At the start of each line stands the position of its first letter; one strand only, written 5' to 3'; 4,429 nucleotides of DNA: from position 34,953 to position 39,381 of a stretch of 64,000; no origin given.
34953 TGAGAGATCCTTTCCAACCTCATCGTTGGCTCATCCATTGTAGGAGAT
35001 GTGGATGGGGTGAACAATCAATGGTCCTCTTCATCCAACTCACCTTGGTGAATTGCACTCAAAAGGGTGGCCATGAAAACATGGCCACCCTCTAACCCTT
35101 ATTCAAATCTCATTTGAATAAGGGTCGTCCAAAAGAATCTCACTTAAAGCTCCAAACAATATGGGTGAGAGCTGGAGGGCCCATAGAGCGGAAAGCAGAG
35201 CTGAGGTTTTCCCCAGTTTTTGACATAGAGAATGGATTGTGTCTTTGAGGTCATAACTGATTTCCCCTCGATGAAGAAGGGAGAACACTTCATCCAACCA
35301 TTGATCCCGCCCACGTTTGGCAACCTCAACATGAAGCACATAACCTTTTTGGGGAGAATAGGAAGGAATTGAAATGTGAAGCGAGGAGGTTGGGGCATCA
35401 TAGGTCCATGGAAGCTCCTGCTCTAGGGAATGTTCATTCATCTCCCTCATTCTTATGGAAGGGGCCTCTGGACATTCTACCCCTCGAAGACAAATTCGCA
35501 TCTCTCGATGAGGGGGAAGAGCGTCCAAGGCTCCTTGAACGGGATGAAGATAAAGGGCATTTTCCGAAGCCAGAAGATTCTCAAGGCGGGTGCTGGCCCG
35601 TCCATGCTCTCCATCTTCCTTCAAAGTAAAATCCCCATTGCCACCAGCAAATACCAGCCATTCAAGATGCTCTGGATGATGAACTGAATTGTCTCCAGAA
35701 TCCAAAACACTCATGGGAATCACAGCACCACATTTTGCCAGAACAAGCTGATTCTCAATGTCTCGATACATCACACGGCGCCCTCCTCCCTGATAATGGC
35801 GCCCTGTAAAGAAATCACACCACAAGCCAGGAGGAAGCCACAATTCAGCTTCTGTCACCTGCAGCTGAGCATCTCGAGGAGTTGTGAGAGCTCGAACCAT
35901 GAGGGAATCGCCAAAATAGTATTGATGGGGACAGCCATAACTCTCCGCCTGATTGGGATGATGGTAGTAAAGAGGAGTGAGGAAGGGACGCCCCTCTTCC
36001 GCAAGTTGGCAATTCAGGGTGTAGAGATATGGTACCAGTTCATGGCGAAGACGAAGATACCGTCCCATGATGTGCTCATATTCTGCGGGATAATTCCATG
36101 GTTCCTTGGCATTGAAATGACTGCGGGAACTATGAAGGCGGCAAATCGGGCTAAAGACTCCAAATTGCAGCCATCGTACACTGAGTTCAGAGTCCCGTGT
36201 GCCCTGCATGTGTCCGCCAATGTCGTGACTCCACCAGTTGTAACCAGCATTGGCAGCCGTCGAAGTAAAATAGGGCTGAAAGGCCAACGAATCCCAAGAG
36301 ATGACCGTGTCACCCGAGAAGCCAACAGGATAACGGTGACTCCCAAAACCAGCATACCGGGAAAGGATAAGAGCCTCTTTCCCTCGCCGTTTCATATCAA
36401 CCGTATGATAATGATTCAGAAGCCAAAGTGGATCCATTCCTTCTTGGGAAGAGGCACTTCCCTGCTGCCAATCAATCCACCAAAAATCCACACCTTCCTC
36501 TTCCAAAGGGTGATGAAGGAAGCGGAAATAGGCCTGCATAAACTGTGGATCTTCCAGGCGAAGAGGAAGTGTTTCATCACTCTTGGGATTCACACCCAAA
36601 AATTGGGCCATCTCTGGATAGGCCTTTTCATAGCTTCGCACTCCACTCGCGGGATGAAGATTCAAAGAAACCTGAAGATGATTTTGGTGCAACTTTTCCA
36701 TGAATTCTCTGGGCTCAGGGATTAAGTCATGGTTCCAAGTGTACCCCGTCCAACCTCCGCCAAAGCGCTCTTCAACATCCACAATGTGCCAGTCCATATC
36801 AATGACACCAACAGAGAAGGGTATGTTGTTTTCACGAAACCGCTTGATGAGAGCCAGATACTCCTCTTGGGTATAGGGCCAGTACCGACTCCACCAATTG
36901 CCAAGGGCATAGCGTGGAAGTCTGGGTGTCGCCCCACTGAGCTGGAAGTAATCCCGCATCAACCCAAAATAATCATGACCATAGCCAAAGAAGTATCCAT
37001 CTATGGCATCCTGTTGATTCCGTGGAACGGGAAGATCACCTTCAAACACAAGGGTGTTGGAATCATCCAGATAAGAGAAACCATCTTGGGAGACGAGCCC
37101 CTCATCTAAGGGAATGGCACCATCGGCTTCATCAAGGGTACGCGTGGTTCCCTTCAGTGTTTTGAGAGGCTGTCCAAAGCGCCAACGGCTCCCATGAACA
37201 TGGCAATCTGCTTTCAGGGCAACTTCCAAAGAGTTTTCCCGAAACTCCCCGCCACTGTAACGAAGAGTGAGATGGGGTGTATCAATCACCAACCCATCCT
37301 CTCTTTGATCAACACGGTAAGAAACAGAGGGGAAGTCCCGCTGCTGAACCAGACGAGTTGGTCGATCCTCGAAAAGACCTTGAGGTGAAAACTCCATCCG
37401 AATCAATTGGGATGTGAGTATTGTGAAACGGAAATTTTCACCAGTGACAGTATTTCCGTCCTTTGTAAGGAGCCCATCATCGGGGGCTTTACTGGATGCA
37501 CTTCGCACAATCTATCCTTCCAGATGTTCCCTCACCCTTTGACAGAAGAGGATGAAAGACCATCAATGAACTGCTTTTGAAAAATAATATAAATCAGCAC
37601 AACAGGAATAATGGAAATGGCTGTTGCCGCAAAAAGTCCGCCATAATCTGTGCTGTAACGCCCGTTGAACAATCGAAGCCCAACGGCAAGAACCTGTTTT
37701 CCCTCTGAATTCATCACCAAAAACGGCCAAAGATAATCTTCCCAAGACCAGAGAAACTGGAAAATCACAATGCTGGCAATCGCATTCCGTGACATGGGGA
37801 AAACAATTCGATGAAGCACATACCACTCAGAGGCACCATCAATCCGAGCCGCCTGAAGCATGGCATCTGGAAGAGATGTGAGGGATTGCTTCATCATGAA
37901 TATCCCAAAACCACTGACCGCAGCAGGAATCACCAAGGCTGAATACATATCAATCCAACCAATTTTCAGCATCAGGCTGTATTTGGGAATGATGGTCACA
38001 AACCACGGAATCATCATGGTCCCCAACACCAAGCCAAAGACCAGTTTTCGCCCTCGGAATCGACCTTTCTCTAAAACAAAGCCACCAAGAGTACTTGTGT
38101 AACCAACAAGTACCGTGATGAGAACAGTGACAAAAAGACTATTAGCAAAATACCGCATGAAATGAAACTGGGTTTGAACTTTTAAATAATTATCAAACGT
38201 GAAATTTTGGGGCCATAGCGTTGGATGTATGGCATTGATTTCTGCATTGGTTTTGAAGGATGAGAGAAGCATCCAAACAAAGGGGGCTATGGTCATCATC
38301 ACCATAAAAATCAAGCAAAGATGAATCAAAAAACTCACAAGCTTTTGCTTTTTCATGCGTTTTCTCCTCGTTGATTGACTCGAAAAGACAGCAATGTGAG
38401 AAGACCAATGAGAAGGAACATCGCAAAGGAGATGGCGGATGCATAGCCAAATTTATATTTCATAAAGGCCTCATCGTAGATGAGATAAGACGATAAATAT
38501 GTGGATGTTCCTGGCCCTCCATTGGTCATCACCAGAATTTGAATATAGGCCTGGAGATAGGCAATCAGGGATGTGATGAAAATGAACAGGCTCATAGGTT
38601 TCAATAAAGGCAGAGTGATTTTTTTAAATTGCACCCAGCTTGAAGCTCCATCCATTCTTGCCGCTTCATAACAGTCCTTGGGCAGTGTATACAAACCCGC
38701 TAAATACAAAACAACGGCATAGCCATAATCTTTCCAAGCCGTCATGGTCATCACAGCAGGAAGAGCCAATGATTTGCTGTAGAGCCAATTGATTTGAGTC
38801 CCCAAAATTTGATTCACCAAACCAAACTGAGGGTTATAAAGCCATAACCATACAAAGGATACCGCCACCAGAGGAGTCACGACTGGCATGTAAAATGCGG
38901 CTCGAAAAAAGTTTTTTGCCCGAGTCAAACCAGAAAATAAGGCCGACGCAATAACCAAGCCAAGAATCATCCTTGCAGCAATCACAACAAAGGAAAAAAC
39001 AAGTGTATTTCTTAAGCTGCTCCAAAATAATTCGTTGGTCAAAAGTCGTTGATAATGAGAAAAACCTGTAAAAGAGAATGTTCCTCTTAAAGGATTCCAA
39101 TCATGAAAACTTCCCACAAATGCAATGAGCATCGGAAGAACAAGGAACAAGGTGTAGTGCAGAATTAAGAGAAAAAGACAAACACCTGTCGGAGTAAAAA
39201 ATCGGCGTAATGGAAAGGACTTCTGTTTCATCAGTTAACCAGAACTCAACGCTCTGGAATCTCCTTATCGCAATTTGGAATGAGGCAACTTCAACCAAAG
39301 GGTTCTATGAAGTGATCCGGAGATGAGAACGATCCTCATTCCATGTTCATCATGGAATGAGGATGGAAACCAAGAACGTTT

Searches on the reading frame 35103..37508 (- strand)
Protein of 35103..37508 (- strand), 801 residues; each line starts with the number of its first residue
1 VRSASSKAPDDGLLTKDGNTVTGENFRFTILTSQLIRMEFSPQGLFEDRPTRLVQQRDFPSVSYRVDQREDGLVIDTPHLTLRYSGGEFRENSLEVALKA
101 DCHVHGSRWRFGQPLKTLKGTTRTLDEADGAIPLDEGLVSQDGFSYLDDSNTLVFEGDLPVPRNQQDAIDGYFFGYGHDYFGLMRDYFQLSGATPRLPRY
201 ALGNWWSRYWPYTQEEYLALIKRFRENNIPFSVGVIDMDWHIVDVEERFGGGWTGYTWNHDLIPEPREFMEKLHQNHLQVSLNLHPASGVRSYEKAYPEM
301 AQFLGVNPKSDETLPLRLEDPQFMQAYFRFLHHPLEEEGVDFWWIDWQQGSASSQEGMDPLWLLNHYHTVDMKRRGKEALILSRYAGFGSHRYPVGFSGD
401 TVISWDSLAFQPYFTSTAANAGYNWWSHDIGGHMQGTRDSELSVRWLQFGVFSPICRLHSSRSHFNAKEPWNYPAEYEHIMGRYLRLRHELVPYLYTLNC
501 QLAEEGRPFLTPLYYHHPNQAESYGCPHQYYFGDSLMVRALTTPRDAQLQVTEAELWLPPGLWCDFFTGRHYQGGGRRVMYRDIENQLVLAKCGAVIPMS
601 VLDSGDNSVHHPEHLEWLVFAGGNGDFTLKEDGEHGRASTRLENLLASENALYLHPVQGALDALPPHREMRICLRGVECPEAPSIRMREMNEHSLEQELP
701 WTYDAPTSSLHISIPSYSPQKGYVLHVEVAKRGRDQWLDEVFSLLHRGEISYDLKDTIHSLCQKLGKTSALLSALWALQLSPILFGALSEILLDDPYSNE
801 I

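Call 8: search_protein_families(library=pfam, proteins=[window:35103-37508:-], max_evalue=0.001)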
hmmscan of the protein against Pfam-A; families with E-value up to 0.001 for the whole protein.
window:35103-37508:- (801 aa): 2 families
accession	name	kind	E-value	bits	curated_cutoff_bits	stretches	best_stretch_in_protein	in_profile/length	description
PF01055.32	Glyco_hydro_31_2nd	-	2.2e-59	201.9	23.5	1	195-498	2-328/328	Glycosyl hydrolases family 31 TIM-barrel domain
PF21365.3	Glyco_hydro_31_3rd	-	9e-15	55.4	24.4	1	506-597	1-87/87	Glycosyl hydrolase family 31 C-terminal domain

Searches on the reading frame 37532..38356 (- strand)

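Call 8: search_protein_families(library=pfam, proteins=[window:37532-38356:-], max_evalue=0.001)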
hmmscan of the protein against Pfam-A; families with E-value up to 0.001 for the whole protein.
window:37532-38356:- (274 aa): 1 family
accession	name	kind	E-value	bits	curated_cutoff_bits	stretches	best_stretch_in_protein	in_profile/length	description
PF00528.27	BPD_transp_1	-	3.6e-20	72.9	26.4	1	90-263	3-178/184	Binding-protein-dependent transport system inner membrane component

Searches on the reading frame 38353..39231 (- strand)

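Call 8: search_protein_families(library=pfam, proteins=[window:38353-39231:-], max_evalue=0.001)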
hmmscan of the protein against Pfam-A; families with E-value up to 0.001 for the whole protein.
window:38353-39231:- (292 aa): 1 family
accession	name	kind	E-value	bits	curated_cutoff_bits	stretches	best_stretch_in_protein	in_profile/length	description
PF00528.27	BPD_transp_1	-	1e-18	68.2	26.4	1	89-284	3-177/184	Binding-protein-dependent transport system inner membrane component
